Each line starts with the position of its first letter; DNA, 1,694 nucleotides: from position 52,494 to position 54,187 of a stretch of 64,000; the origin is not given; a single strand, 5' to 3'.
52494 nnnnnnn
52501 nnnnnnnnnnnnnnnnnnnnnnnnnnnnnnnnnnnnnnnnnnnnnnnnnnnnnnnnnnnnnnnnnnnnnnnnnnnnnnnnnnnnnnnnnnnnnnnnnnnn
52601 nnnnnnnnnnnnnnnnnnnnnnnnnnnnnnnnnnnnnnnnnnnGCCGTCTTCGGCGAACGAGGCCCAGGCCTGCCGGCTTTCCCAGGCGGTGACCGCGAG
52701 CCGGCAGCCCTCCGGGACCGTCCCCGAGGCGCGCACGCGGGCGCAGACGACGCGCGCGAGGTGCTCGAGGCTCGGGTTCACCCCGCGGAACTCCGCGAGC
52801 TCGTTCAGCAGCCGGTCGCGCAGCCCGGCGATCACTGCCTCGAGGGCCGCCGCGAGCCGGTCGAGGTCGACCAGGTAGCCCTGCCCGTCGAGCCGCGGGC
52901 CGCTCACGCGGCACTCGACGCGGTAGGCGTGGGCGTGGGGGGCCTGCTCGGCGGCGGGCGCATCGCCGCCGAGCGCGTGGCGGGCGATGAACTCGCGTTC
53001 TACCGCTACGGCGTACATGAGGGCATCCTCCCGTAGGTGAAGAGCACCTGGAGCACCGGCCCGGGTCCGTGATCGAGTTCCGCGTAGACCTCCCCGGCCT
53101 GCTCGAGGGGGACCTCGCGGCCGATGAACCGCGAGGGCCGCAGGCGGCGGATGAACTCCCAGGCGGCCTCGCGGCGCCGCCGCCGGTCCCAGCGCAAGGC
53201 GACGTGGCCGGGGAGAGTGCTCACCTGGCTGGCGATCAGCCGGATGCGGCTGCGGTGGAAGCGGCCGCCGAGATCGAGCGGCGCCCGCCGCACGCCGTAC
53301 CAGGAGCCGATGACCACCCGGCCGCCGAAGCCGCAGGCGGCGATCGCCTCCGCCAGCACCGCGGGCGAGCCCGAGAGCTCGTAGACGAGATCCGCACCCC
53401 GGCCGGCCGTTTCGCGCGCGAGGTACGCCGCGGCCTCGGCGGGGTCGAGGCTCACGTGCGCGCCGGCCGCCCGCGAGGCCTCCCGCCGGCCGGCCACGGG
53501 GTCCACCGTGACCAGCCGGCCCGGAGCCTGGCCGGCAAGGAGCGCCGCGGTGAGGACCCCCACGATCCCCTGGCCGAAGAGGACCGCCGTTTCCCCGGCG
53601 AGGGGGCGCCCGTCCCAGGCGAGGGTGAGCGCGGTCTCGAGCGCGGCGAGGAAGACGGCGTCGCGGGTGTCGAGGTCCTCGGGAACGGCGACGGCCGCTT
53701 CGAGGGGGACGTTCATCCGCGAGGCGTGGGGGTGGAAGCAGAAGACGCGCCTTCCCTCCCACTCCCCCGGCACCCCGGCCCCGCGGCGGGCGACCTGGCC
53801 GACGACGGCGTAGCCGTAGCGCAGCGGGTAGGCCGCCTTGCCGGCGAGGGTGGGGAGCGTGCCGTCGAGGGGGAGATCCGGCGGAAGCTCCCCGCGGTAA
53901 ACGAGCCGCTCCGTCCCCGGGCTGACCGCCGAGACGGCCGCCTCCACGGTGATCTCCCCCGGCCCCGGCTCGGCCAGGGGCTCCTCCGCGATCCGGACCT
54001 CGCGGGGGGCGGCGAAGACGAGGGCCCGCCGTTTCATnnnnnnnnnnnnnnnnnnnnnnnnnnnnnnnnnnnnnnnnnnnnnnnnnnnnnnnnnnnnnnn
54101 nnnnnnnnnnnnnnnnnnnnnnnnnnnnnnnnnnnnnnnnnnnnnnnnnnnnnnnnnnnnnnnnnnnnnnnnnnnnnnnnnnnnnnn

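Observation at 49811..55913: Translationally coupled operon mixing phospholipid head-group, glycosyl-transfer, LtaS-like and pterin/pyrimidine-type enzymes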

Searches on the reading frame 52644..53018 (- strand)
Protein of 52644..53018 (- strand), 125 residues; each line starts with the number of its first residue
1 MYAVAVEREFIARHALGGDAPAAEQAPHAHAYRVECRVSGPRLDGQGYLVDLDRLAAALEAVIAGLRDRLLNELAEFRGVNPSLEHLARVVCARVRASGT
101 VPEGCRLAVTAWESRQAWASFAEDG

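Call 6: search_protein_families(library=pfam, proteins=[window:52644-53018:-], max_evalue=0.01)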
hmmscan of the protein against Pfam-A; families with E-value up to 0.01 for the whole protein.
window:52644-53018:- (125 aa): 1 family
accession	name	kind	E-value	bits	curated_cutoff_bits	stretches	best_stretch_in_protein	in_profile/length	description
PF01242.24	PTPS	-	7.9e-22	77.9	22.4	1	4-122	2-119/121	6-pyruvoyl tetrahydropterin synthase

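Call 7: search_protein_families(library=ncbifam, proteins=[window:52644-53018:-], max_evalue=0.01)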
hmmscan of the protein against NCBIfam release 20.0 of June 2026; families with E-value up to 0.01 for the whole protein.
window:52644-53018:- (125 aa): 3 families
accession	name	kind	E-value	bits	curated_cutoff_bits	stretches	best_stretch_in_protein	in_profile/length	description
TIGR03367.1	queuosine_QueD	equivalog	1.8e-11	44.3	89.25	1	4-96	2-91/92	6-carboxytetrahydropterin synthase QueD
TIGR00039.1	6PTHBS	subfamily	9.2e-07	29.2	125.5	1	5-106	5-105/124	6-pyruvoyl tetrahydropterin synthase/6-carboxytetrahydropterin synthase family protein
TIGR03112.1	6_pyr_pter_rel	hypoth_equivalog_domain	1.7e-05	25.1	69.35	1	26-95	21-86/113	6-pyruvoyl tetrahydropterin synthase-related domain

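Call 8: find_encoding_contigs(protein=window:52644-53018:-, flank=10000, max_places=6)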
Protein window:52644-53018:- (125 aa): 2 contigs read that carry it; 2 places shown.
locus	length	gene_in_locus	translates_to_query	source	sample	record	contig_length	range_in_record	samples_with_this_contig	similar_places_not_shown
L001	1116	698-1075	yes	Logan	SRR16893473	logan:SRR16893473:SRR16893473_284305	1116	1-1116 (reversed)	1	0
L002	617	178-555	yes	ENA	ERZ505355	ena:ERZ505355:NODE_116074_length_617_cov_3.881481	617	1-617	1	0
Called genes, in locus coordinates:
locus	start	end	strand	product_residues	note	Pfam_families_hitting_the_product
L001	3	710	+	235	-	?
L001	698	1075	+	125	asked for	PF01242:PTPS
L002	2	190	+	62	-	?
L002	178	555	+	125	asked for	PF01242:PTPS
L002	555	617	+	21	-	?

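Call 42: search_solved_structures(query=window:52644-53018:-, max_evalue=0.01, show_alignments=4)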
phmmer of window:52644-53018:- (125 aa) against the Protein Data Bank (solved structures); distinct sequences matched with E-value up to 0.01: 1.
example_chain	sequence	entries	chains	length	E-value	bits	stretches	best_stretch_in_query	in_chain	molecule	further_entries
3d7j_A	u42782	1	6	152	7.1e-11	45.4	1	1-122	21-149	Uncharacterized protein SCO6650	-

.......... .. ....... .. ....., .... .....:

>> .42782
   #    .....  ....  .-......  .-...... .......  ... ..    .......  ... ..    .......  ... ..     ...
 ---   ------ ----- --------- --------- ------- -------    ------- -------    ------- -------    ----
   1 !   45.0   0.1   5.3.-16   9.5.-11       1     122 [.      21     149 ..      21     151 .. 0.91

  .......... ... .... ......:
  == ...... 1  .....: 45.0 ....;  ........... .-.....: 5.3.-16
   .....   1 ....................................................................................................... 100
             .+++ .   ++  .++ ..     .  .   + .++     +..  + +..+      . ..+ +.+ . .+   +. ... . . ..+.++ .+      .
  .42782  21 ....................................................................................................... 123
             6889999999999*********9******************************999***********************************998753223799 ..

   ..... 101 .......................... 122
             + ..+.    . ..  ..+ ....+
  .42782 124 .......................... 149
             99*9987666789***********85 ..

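Call 103: search_protein_families(library=padloc, proteins=[window:52644-53018:-], max_evalue=0.001)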
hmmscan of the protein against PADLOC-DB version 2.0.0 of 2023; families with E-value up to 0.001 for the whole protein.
window:52644-53018:- (125 aa): 0 families

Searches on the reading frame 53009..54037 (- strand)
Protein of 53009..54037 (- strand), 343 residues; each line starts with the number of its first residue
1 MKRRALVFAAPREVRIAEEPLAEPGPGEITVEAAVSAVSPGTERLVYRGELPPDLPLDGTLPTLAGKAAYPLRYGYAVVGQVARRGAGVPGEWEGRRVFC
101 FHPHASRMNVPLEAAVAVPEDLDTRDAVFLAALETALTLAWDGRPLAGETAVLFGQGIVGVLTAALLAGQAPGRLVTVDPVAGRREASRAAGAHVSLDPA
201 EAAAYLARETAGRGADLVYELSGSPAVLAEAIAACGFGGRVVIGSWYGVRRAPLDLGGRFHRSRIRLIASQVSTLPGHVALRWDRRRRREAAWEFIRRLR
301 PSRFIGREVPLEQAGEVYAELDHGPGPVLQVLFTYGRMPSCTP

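Call 6: search_protein_families(library=pfam, proteins=[window:53009-54037:-], max_evalue=0.01)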
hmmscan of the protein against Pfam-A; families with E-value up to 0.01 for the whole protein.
window:53009-54037:- (343 aa): 1 family
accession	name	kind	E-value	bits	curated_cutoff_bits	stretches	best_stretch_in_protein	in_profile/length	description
PF00107.32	ADH_zinc_N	-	2.5e-11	44.1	31.8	1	168-255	12-98/129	Zinc-binding dehydrogenase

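Call 7: search_protein_families(library=ncbifam, proteins=[window:53009-54037:-], max_evalue=0.01)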
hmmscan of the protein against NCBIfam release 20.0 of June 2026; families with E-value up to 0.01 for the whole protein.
window:53009-54037:- (343 aa): 8 families
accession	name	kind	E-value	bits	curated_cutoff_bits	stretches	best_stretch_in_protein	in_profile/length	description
TIGR01202.1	bchC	equivalog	1.5e-19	70.2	291.25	1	3-249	2-235/308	chlorophyll synthesis pathway protein BchC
TIGR03366.1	HpnZ_proposed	hypoth_equivalog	2.3e-14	53.3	328.1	1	116-244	123-253/315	putative phosphonate catabolism associated alcohol dehydrogenase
TIGR00692.1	tdh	equivalog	1.3e-11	44.1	458.35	1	105-246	120-262/340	L-threonine 3-dehydrogenase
NF003808.0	PRK05396.1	equivalog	4.3e-10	39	380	1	105-243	122-261/341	L-threonine 3-dehydrogenase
NF007489.0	PRK10083.1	equivalog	7.9e-10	38.2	376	1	109-243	122-257/339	Zn-dependent oxidoreductase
NF041097.1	keto_inos_dh_IolM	equivalog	3.1e-09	36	450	1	147-243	206-309/389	scyllo-inosose 3-dehydrogenase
TIGR03989.1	Rxyl_3153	subfamily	2.6e-08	33.5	440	1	107-244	144-286/370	NDMA-dependent alcohol dehydrogenase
NF007375.0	PRK09880.1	equivalog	0.00033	19.5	469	1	113-242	135-263/344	L-idonate 5-dehydrogenase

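Call 69: search_solved_structures(query=window:53009-54037:-, max_evalue=0.001, show_alignments=1)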
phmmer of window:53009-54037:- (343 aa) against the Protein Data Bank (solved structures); distinct sequences matched with E-value up to 0.001: 14.
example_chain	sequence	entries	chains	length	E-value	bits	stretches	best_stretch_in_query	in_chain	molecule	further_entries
6ie0_A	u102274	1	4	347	3e-10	43.1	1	110-246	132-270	(R,R)-butanediol dehydrogenase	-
2dq4_A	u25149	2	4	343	3.8e-09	39.5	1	107-243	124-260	L-threonine 3-dehydrogenase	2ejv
3gfb_A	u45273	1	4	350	1.8e-08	37.3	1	110-244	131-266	L-threonine 3-dehydrogenase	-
4ilk_A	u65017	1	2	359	1.3e-07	34.4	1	110-245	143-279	Starvation sensing protein rspB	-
2d8a_A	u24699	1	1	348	1e-06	31.5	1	135-247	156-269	Probable L-threonine 3-dehydrogenase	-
2dfv_A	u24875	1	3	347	1e-06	31.4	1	135-247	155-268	Probable L-threonine 3-dehydrogenase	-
5yln_A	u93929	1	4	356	8.6e-05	25.2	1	117-243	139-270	Alcohol dehydrogenase, zinc-containing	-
4oh1_A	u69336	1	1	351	0.00013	24.5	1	115-248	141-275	L-iditol 2-dehydrogenase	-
5vm2_A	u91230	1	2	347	0.00016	24.3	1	116-243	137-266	Alcohol dehydrogenase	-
7aas_A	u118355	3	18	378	0.00025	23.6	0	144-244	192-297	S-(hydroxymethyl)glutathione dehydrogenase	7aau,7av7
3gaz_A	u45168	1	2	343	0.00062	22.3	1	22-256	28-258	Alcohol dehydrogenase superfamily protein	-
1pl6_A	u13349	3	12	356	0.00062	22.3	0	118-245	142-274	Sorbitol dehydrogenase | human sorbitol dehydrogenase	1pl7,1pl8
4cpd_A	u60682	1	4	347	0.00082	21.9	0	117-322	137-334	ALCOHOL DEHYDROGENASE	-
1f8f_A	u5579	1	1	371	0.00098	21.7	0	150-244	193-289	BENZYL ALCOHOL DEHYDROGENASE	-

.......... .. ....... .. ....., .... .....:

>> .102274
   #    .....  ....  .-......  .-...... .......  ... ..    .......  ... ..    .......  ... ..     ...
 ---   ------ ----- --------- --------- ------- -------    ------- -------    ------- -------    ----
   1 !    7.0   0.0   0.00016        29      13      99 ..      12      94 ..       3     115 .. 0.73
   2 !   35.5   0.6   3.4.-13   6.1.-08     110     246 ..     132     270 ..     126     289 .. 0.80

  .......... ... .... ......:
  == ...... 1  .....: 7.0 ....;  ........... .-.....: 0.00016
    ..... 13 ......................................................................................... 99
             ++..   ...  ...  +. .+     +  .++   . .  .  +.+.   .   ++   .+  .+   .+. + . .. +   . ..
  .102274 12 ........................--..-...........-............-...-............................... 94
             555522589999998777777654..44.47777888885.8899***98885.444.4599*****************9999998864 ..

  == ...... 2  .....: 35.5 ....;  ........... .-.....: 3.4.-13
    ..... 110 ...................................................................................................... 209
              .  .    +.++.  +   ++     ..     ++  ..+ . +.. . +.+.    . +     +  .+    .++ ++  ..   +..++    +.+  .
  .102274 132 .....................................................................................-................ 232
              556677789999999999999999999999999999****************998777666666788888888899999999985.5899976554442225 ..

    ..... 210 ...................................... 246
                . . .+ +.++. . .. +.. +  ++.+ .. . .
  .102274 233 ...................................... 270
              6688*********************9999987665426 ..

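Call 103: search_protein_families(library=padloc, proteins=[window:53009-54037:-], max_evalue=0.001)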
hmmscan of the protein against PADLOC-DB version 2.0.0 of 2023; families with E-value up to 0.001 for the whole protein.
window:53009-54037:- (343 aa): 0 families
